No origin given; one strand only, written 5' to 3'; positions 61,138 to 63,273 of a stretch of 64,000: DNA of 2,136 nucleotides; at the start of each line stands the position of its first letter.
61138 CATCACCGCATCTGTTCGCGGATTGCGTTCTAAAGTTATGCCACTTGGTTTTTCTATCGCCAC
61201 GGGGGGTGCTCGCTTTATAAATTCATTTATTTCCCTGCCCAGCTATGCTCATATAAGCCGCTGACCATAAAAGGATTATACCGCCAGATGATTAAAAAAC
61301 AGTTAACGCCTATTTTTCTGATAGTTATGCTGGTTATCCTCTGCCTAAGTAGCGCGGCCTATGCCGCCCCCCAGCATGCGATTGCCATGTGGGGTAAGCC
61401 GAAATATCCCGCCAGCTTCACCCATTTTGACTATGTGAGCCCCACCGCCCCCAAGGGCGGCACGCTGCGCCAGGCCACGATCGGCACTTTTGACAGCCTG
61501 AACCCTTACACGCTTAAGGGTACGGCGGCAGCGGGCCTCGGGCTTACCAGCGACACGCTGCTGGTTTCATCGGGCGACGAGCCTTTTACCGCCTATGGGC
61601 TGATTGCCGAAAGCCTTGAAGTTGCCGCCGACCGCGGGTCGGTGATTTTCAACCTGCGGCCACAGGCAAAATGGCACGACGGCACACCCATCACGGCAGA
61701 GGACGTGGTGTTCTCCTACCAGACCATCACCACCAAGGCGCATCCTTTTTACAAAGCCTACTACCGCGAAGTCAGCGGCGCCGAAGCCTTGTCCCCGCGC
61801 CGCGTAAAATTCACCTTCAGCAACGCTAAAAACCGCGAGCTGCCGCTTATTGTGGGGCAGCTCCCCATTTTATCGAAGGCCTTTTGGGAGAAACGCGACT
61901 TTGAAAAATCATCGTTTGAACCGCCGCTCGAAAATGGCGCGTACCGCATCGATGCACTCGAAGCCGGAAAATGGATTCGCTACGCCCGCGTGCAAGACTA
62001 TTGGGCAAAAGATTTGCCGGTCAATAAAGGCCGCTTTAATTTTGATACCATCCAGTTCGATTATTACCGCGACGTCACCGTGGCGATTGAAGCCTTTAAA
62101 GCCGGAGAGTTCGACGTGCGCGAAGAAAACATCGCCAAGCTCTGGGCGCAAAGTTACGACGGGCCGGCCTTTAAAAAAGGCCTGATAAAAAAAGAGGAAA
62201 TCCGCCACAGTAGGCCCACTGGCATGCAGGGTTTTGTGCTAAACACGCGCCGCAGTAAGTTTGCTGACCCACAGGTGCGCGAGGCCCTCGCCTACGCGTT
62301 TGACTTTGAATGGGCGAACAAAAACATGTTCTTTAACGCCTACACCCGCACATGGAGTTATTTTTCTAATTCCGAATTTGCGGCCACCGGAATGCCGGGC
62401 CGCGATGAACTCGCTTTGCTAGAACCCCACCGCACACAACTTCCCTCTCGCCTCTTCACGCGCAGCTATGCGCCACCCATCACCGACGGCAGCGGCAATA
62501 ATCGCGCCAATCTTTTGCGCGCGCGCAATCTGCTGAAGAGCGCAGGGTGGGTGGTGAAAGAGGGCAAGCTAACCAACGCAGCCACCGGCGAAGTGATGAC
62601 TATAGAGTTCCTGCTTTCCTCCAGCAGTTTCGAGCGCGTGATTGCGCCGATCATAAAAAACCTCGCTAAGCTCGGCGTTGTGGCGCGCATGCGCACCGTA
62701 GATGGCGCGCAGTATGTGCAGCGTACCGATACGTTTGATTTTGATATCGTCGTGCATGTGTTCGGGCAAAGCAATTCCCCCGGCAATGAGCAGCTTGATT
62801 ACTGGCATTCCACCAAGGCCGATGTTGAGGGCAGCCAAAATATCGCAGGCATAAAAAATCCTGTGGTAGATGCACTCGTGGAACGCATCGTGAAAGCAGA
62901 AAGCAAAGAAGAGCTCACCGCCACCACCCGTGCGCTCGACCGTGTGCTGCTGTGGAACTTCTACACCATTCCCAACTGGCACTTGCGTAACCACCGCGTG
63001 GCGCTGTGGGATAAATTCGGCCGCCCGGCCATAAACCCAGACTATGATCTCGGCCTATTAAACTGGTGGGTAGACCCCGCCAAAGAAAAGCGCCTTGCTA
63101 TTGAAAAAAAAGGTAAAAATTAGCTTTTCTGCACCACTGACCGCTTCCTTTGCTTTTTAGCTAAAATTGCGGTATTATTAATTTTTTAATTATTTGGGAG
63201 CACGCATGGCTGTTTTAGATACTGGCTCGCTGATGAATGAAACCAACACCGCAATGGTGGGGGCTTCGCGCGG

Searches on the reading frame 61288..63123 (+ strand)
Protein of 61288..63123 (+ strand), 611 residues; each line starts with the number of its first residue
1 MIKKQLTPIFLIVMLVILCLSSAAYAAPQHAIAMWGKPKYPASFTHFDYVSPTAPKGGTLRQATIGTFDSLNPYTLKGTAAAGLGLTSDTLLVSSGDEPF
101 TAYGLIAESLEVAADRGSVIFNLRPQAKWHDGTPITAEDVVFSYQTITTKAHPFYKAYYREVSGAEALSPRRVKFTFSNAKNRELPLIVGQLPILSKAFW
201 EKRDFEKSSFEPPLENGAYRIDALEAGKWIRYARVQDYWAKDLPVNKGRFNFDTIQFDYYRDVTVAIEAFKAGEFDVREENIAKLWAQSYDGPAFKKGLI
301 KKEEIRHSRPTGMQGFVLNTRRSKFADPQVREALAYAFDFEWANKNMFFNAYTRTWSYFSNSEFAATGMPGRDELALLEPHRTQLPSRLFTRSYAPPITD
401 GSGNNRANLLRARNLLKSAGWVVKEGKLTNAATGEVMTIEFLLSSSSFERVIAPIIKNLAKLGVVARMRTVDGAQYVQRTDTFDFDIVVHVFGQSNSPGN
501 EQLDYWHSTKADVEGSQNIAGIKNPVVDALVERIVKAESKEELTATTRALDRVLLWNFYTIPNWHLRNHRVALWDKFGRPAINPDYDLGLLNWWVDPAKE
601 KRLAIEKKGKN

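Call 66: search_protein_families(library=pfam, proteins=[window:61288-63123:+], max_evalue=0.00001)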
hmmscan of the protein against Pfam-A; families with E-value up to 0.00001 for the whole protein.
window:61288-63123:+ (611 aa): 1 family
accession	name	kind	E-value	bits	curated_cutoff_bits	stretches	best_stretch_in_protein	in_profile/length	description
PF00496.27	SBP_bac_5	-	6.2e-65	220.1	32.4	1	103-509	3-363/368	Bacterial extracellular solute-binding proteins, family 5 Middle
